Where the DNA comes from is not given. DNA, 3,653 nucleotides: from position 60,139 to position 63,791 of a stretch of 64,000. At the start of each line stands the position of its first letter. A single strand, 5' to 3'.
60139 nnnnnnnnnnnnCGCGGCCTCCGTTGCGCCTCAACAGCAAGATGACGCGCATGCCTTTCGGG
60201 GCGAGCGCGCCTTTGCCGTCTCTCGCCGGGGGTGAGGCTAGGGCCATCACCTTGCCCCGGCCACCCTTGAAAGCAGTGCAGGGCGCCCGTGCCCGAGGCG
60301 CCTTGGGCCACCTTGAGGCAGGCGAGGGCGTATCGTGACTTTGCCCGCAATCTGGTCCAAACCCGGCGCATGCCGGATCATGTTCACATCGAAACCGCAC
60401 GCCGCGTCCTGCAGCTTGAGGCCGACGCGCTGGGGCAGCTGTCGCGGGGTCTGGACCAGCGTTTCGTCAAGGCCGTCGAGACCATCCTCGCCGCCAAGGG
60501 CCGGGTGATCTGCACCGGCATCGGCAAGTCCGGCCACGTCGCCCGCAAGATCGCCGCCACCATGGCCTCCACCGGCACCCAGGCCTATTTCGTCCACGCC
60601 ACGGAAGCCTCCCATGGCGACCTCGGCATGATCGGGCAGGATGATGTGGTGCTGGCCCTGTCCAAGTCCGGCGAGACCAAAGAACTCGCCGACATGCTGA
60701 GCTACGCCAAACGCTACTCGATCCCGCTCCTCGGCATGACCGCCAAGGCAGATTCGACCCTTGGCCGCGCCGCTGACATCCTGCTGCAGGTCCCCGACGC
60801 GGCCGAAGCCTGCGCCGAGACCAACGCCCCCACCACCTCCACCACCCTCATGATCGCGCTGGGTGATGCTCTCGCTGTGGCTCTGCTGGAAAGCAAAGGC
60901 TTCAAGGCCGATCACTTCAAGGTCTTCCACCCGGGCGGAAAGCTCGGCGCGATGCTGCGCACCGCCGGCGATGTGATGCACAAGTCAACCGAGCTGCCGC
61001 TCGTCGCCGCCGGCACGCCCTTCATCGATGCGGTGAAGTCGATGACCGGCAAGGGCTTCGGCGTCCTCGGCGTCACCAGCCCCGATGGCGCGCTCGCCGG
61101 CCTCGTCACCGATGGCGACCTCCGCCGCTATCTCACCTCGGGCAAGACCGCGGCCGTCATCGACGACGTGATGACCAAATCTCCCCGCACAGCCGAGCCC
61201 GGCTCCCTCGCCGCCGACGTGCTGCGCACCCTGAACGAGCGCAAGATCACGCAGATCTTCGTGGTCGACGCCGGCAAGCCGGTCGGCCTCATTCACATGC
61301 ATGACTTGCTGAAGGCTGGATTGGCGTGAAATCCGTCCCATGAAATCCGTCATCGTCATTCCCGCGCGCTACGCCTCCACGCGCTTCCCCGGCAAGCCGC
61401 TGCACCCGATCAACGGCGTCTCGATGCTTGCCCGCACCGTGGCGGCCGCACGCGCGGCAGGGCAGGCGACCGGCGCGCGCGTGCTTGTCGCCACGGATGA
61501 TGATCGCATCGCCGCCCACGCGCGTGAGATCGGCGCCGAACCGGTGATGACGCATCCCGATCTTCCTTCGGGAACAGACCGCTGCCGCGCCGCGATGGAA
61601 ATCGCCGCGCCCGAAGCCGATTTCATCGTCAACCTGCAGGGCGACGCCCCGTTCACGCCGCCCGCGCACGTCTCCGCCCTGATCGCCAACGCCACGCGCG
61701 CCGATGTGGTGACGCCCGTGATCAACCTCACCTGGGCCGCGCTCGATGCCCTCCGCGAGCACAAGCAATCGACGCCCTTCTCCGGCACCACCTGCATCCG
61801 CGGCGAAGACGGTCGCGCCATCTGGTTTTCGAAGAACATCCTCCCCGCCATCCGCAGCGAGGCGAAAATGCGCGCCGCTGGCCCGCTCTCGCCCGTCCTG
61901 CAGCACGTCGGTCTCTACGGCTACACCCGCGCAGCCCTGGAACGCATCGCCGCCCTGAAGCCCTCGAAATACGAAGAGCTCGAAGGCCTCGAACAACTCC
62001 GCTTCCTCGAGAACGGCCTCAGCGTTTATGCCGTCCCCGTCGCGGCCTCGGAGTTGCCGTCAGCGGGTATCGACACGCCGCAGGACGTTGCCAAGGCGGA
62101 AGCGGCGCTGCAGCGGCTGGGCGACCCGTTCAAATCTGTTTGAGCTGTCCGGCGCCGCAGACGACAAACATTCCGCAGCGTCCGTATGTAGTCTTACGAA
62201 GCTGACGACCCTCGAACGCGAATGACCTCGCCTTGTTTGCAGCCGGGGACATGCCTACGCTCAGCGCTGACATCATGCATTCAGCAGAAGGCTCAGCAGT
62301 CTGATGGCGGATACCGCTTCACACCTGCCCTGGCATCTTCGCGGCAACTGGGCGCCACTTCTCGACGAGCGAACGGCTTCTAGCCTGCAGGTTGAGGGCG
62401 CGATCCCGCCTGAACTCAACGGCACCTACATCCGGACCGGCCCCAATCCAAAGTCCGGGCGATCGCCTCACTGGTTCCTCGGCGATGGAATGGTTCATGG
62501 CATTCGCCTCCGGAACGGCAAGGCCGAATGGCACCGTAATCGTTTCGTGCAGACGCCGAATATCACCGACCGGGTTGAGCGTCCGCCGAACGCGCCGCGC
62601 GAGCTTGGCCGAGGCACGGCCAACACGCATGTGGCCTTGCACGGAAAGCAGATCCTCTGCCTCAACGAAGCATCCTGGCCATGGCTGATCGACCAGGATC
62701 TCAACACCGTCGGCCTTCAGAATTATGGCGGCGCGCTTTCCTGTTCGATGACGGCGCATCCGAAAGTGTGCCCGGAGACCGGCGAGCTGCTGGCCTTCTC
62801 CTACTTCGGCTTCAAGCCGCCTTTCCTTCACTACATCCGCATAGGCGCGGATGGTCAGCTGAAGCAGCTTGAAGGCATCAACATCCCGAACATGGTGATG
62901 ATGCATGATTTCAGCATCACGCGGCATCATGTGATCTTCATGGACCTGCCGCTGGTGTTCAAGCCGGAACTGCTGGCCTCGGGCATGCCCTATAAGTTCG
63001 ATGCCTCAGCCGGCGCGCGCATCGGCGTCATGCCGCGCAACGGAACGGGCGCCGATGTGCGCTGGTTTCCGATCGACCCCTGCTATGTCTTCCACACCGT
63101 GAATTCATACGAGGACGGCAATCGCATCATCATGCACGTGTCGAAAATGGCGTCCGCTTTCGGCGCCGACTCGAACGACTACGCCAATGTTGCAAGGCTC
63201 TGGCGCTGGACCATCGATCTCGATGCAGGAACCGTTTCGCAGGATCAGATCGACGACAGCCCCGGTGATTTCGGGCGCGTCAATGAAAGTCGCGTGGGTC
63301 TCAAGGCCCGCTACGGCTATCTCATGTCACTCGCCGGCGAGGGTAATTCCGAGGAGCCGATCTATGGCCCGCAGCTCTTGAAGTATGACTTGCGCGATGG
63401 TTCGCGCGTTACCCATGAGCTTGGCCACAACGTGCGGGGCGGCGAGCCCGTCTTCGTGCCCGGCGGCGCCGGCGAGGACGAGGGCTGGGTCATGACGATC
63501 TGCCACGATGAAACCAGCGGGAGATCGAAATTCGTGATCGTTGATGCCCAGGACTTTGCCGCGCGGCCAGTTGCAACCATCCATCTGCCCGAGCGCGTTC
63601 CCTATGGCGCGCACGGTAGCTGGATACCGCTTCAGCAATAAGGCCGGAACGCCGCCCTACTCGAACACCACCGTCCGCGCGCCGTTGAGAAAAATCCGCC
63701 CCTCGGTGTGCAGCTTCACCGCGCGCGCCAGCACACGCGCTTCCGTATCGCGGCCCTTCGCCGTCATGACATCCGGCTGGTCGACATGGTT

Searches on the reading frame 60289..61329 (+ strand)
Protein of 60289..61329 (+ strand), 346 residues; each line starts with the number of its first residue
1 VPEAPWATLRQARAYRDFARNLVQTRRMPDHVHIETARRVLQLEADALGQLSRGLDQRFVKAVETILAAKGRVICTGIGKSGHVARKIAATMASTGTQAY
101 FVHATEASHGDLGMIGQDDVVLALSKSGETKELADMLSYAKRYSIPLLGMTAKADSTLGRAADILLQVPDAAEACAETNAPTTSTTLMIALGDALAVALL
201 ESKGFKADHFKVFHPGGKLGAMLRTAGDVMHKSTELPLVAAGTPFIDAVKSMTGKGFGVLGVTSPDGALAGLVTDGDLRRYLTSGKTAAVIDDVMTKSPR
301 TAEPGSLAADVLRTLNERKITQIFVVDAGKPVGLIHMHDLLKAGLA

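Call 59: search_protein_families(library=pfam, proteins=[window:60289-61329:+], max_evalue=0.001)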
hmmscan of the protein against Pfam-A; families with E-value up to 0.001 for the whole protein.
window:60289-61329:+ (346 aa): 2 families
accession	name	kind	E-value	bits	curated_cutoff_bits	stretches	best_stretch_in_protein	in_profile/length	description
PF01380.27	SIS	-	3.6e-26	92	25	1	67-198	2-131/131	SIS domain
PF00571.33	CBS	-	2.6e-19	69.7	24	2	292-343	2-54/57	CBS domain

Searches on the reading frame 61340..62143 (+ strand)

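Call 59: search_protein_families(library=pfam, proteins=[window:61340-62143:+], max_evalue=0.001)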
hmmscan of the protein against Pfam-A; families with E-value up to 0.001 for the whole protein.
window:61340-62143:+ (267 aa): 2 families
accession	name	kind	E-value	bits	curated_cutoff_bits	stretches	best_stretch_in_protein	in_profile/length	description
PF02348.25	CTP_transf_3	-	1.3e-38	133.4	22.6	1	4-227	1-215/217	Cytidylyltransferase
PF12804.13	NTP_transf_3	-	1.1e-10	42.4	27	1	14-171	10-141/160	MobA-like NTP transferase domain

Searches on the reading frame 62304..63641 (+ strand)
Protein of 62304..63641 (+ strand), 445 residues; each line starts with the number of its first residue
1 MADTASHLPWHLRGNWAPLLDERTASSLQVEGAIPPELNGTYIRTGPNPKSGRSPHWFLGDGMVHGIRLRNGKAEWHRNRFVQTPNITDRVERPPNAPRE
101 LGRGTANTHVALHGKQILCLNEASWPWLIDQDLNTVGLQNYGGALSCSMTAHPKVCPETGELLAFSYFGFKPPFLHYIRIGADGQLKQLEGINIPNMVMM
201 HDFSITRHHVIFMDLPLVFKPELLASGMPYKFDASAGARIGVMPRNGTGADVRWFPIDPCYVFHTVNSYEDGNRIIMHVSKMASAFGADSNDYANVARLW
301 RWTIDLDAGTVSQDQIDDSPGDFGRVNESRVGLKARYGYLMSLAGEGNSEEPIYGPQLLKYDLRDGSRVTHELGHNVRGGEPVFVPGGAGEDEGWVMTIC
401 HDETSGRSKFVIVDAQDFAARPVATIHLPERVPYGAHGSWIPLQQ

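Call 25: search_protein_families(library=pfam, proteins=[window:62304-63641:+], max_evalue=0.001)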
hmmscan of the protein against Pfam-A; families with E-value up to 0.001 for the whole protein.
window:62304-63641:+ (445 aa): 1 family
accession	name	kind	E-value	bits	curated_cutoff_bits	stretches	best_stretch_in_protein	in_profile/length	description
PF03055.21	RPE65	-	6.1e-117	392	27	1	17-442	2-469/469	Retinal pigment epithelial membrane protein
